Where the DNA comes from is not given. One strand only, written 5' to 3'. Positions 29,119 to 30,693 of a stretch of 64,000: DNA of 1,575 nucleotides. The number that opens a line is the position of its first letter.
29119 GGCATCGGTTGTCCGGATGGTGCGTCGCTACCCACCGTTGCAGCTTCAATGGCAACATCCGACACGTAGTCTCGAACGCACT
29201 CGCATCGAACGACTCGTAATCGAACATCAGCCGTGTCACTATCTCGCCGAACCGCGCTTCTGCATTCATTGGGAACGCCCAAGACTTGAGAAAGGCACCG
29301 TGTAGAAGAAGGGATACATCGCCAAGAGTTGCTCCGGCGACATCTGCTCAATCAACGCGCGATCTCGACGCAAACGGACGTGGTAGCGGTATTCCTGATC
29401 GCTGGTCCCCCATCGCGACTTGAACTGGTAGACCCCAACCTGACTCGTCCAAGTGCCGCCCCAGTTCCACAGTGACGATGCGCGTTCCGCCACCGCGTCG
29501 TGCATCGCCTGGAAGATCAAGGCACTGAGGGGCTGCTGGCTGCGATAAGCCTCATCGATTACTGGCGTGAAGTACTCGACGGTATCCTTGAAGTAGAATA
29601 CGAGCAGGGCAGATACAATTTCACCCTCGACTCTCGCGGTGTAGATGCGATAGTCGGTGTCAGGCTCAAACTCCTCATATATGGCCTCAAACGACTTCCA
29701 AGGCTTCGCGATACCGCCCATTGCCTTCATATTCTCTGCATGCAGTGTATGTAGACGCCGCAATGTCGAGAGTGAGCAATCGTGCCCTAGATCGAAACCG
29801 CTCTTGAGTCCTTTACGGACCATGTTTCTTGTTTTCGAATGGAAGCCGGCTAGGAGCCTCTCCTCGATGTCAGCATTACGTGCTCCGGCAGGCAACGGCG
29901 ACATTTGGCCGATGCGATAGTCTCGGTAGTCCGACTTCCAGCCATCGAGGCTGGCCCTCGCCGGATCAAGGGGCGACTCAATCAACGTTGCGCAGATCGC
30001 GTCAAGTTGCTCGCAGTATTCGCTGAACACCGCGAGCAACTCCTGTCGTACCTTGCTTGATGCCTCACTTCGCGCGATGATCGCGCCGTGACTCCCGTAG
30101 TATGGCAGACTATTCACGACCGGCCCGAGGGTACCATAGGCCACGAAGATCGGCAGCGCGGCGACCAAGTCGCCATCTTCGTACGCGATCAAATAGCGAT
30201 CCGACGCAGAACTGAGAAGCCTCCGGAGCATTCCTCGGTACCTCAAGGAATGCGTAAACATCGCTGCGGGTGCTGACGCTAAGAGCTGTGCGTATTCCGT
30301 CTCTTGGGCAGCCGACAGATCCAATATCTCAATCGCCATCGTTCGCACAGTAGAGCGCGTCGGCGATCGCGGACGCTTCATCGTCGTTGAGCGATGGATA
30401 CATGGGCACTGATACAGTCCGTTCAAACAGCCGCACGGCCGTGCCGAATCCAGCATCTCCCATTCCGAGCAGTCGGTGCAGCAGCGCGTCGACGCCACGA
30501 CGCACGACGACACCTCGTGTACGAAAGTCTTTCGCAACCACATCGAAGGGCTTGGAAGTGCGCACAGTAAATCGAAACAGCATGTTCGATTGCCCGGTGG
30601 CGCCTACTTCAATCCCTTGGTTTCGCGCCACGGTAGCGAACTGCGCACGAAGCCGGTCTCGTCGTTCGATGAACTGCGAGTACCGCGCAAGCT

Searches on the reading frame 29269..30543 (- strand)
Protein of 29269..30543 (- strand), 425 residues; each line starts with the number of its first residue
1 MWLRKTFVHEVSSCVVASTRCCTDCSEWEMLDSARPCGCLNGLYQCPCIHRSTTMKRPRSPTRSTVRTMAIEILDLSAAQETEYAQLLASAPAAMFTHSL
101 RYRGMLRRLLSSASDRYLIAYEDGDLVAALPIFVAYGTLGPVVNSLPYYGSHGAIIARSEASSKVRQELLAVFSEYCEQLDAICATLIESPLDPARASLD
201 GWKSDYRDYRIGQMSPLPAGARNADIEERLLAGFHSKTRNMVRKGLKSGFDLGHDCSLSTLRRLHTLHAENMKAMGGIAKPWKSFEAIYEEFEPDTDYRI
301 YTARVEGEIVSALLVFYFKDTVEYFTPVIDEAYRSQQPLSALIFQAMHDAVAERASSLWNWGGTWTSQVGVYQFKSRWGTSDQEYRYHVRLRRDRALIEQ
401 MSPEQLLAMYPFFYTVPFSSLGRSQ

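Call 41: search_protein_families(library=pfam, proteins=[window:29269-30543:-], max_evalue=0.001)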
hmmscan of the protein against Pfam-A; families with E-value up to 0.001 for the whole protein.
window:29269-30543:- (425 aa): 2 families
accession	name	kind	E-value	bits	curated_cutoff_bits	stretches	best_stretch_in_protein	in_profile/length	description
PF13480.13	Acetyltransf_6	-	2e-15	57.6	22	1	236-356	1-130/143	Acetyltransferase (GNAT) domain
PF02388.22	FemAB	-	5e-06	26.1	24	1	309-380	307-380/406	FemAB family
